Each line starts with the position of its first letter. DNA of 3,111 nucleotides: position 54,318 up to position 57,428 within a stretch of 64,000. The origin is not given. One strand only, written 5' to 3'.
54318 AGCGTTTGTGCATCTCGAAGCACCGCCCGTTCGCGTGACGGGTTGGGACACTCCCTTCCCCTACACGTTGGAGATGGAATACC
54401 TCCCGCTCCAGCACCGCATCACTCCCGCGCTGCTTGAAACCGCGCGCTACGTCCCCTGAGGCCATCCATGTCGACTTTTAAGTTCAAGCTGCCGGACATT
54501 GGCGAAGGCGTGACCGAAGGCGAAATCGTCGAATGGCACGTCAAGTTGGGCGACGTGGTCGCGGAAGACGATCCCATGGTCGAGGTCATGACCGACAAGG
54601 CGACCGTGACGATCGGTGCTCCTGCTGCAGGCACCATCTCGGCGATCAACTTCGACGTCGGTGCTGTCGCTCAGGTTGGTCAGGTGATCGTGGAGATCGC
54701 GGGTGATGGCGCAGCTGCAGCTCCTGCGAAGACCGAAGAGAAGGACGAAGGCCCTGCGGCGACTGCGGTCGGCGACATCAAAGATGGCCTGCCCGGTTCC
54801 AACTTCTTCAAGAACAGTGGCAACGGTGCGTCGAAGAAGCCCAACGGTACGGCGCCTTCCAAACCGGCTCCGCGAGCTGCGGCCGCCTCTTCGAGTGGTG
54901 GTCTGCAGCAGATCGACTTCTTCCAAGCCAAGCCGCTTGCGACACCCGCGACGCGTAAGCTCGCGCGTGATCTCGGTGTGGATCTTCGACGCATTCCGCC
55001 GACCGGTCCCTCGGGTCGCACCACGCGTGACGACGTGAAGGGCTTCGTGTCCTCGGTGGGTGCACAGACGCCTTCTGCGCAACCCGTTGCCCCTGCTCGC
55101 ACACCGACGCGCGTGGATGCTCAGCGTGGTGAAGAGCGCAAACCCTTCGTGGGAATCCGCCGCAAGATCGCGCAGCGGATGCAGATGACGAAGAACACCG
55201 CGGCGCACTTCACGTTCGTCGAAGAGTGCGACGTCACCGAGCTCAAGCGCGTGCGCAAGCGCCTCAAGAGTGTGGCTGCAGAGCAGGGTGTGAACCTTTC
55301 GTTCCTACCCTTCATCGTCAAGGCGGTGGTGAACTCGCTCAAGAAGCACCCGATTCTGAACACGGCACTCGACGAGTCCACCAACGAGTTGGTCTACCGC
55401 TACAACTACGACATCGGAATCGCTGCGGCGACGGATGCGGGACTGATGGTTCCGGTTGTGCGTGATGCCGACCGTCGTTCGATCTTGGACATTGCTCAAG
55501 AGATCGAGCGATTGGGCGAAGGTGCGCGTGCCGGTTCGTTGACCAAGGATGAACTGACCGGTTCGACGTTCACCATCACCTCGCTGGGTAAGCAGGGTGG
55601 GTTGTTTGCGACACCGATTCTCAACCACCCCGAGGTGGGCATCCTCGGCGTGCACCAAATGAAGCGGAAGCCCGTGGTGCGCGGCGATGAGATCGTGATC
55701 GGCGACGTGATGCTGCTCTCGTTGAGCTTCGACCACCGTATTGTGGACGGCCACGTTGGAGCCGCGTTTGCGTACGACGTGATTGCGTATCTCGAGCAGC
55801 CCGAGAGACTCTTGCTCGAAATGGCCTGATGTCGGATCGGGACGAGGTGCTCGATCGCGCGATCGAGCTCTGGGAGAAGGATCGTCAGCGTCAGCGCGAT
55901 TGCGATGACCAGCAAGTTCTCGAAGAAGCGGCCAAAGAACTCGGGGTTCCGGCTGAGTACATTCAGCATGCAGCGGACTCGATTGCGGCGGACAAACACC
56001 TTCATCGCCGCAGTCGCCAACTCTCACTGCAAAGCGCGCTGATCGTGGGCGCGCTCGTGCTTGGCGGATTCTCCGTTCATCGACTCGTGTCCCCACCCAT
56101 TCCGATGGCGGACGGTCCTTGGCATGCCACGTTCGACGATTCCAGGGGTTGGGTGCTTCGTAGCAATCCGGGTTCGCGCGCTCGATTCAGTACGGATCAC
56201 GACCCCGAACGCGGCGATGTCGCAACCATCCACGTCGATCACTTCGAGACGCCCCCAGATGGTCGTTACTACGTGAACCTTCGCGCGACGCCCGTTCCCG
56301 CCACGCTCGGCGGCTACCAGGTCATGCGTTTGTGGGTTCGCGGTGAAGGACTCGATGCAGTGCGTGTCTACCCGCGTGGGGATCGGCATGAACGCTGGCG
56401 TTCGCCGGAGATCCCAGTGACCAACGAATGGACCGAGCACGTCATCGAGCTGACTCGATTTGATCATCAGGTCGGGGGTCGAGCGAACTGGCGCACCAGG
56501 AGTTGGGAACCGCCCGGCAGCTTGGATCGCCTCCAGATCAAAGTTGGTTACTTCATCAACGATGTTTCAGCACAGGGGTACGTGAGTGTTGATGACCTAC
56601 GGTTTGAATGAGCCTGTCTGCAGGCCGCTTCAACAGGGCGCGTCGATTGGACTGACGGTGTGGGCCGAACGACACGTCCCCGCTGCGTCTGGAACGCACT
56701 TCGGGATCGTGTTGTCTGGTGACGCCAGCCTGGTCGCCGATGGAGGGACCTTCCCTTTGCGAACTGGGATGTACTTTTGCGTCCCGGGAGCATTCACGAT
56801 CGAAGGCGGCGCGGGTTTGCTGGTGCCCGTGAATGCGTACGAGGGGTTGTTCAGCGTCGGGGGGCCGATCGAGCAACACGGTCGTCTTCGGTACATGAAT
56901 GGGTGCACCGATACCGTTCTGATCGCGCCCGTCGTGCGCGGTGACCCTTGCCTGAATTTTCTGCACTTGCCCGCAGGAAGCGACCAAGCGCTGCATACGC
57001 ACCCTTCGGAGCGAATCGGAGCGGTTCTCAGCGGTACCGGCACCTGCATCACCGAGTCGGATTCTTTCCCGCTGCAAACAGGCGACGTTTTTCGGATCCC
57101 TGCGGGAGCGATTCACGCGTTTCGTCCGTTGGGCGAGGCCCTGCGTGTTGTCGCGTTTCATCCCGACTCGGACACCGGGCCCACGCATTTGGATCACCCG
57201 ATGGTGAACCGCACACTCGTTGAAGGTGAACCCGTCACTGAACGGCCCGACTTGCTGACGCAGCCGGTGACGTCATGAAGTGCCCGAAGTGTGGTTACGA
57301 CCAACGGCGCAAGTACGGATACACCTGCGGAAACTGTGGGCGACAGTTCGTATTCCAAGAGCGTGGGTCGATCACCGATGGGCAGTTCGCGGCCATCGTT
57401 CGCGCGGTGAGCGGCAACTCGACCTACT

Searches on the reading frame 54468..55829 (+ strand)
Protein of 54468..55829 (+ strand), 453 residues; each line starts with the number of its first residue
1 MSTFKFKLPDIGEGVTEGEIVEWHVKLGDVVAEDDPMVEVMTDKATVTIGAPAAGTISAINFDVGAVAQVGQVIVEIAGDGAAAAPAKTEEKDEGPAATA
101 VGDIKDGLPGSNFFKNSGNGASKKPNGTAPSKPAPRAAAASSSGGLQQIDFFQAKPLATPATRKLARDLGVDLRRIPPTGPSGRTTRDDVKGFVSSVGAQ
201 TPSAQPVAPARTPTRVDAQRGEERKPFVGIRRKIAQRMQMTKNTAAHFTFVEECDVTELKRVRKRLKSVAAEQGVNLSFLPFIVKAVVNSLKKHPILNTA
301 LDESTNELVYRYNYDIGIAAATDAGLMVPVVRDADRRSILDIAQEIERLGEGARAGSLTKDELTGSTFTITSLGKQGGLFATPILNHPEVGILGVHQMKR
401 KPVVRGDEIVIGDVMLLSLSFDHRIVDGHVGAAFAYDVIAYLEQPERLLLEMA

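Call 60: search_protein_families(library=pfam, proteins=[window:54468-55829:+], max_evalue=0.001)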
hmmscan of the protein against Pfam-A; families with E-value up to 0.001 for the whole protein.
window:54468-55829:+ (453 aa): 5 families
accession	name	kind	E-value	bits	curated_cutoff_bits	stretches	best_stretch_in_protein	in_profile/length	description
PF00198.28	2-oxoacid_dh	-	3.6e-84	282.3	23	1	221-450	3-232/232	2-oxoacid dehydrogenases acyltransferase (catalytic domain)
PF00364.28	Biotin_lipoyl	-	2.1e-19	69.5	22.1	1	5-77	2-73/73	Biotin-requiring enzyme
PF02817.22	E3_binding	-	1.9e-14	54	23.7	1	156-191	1-36/36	e3 binding domain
PF13437.12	HlyD_3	-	0.00012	23.2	22.2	0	48-93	1-46/106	HlyD family secretion protein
PF13533.13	Biotin_lipoyl_2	-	0.00026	21.2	29.8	0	17-36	8-27/32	Biotin-lipoyl like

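Call 81: list_cluster_members(proteins=[window:282-1559:+, window:1727-2002:-, window:1727-1930:-, window:1727-1963:-, window:60553-62118:+, window:46958-47998:+, window:54468-55829:+, window:53182-54459:+, window:51329-52309:+, window:45167-45862:+])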
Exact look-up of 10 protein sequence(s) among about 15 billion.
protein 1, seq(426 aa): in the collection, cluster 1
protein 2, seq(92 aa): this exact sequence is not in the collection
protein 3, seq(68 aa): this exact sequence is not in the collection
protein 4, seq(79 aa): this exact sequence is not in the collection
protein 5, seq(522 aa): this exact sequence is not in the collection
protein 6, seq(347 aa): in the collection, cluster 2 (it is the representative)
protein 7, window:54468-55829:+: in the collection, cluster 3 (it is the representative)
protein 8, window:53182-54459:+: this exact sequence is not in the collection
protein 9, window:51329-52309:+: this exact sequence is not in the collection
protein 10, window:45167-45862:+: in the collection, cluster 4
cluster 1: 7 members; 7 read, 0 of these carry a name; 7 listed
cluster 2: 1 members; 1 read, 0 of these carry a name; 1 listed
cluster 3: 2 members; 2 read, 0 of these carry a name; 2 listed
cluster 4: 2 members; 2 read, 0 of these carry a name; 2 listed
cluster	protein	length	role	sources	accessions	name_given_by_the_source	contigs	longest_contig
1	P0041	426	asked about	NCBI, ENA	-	-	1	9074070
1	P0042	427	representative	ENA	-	-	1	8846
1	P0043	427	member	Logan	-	-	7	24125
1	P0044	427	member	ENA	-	-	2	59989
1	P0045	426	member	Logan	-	-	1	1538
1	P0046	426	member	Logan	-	-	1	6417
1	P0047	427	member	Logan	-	-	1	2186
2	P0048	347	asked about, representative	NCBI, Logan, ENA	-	-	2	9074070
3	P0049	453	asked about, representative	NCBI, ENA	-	-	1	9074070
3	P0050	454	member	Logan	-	-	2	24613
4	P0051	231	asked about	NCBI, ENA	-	-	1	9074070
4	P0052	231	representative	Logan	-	-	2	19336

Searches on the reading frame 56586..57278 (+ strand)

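Call 60: search_protein_families(library=pfam, proteins=[window:56586-57278:+], max_evalue=0.001)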
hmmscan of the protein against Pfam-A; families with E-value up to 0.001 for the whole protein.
window:56586-57278:+ (230 aa): 4 families
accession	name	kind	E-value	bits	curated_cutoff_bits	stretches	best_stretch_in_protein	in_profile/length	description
PF07883.17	Cupin_2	-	7e-18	64.5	27.2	1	126-188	3-66/70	Cupin domain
PF02311.25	AraC_binding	-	3.8e-08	33.6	21.1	1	136-194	18-79/135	AraC-like ligand binding domain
PF21621.3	MPI_cupin_dom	-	6.3e-06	26.5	27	0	137-174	25-62/79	Mannose-6-phosphate isomerase, cupin domain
PF00190.28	Cupin_1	-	0.00011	22.3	22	1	126-196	38-118/151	Cupin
